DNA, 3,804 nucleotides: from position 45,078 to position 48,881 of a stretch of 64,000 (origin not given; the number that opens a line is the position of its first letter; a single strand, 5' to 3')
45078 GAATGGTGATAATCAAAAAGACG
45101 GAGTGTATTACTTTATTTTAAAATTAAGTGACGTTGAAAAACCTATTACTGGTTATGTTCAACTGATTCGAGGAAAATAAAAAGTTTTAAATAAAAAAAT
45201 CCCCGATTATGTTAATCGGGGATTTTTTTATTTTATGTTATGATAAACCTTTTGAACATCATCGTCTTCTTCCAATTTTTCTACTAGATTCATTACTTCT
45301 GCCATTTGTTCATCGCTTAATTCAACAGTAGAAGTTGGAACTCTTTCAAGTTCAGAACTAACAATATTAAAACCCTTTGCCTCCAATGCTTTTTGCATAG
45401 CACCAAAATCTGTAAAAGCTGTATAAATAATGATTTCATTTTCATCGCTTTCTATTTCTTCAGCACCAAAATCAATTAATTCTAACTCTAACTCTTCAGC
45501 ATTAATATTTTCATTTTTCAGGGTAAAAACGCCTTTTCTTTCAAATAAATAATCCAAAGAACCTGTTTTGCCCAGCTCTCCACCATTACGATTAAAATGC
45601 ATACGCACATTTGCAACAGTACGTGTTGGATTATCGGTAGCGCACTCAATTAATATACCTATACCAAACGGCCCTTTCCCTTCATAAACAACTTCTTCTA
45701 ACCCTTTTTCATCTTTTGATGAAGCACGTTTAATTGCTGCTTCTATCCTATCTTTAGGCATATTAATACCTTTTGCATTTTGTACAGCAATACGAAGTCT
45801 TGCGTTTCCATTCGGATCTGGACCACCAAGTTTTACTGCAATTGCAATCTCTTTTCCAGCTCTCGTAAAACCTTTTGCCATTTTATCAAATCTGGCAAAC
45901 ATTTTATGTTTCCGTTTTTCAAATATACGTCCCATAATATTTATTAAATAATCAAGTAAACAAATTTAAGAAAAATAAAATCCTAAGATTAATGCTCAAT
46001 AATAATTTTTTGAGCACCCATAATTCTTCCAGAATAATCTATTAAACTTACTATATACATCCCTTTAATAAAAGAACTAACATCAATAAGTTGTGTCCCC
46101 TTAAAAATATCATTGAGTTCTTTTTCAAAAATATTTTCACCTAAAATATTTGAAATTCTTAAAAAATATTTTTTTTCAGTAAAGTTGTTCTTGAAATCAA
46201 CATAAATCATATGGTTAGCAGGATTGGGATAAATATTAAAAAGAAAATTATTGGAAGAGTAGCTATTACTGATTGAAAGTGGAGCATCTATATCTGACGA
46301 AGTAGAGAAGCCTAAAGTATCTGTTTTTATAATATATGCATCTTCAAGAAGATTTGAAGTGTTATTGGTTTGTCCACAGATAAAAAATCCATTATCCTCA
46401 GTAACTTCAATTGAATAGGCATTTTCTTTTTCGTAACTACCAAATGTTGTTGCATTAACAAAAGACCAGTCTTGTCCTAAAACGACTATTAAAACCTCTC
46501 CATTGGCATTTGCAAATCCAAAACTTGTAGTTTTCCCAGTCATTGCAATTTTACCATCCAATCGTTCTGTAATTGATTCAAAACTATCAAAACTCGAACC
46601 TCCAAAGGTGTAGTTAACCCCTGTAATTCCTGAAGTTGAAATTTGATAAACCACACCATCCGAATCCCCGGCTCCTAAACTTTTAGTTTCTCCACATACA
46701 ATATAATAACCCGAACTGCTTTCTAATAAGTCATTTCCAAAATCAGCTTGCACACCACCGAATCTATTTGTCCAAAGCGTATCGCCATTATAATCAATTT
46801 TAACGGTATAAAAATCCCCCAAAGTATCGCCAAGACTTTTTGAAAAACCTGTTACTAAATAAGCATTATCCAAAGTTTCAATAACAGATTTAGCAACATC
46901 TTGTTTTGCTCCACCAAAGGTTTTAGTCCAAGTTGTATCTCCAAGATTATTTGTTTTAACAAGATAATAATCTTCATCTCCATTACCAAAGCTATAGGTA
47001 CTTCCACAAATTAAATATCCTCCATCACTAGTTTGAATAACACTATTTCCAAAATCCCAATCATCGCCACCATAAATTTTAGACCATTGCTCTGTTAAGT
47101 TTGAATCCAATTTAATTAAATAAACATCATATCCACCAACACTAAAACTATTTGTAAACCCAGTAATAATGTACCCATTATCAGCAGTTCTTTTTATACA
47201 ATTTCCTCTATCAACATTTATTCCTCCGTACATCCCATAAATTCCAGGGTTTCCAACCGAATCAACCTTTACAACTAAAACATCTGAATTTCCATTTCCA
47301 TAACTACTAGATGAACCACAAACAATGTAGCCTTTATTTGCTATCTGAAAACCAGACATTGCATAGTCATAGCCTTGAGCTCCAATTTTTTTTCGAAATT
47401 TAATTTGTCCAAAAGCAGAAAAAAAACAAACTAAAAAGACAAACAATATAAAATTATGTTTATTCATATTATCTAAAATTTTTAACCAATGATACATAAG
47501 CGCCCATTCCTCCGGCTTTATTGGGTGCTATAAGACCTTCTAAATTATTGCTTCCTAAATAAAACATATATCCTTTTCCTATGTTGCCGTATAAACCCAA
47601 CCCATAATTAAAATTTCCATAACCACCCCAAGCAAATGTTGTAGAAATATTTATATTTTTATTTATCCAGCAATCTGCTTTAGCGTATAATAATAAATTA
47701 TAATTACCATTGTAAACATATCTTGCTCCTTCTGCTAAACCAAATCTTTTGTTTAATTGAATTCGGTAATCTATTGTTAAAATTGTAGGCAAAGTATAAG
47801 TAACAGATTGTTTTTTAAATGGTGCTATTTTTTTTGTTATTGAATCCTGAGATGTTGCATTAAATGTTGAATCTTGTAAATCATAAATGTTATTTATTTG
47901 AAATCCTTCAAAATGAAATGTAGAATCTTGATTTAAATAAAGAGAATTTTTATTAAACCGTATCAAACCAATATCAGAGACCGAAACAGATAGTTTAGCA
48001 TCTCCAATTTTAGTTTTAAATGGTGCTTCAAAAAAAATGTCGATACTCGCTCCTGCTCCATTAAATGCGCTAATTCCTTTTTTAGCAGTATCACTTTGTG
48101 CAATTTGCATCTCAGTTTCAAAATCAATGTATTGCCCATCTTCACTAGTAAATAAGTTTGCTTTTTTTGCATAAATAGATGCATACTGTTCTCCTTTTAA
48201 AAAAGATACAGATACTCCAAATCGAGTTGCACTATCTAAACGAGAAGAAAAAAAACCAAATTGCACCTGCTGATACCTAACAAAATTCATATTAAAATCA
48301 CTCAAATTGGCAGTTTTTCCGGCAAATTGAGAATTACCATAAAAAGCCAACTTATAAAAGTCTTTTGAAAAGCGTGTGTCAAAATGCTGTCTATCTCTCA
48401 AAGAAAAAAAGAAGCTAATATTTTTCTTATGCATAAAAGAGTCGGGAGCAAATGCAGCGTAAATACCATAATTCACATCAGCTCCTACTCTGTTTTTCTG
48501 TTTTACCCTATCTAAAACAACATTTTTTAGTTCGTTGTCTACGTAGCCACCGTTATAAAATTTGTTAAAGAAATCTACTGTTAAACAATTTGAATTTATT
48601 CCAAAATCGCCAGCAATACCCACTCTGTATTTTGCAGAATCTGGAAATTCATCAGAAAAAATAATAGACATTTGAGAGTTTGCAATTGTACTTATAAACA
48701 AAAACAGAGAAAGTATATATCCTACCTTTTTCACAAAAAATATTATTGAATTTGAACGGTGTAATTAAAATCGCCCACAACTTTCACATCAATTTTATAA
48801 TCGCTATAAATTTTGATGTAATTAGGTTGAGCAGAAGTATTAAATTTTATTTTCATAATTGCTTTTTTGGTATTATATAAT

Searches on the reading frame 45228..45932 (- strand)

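Call 84: search_protein_families(library=pfam, proteins=[window:45228-45932:-], max_evalue=0.001)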
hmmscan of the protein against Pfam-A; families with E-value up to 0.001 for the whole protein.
window:45228-45932:- (234 aa): 2 families
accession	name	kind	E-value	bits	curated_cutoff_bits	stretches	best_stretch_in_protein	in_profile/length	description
PF01709.26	Transcrip_reg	-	2.5e-56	190.3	27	1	78-233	1-160/160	TACO1/YebC second and third domain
PF20772.2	TACO1_YebC_N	-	8e-24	84.3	36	1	4-72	3-72/73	TACO1/YebC protein N-terminal domain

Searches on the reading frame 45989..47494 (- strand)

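Call 84: search_protein_families(library=pfam, proteins=[window:45989-47494:-], max_evalue=0.001)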
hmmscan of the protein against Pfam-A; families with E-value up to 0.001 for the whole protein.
window:45989-47494:- (501 aa): 1 family
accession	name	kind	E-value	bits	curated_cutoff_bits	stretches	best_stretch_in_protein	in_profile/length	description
PF18962.6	Por_Secre_tail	-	3.3e-12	47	27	1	421-499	1-75/75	Secretion system C-terminal sorting domain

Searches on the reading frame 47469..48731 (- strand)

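Call 84: search_protein_families(library=pfam, proteins=[window:47469-48731:-], max_evalue=0.001)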
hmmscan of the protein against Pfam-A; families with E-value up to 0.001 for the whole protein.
window:47469-48731:- (420 aa): 1 family
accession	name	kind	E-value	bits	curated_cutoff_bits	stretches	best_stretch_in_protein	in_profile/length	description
PF18990.6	DUF5723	-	4.7e-23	82.9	26.8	1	33-394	7-375/376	Family of unknown function (DUF5723)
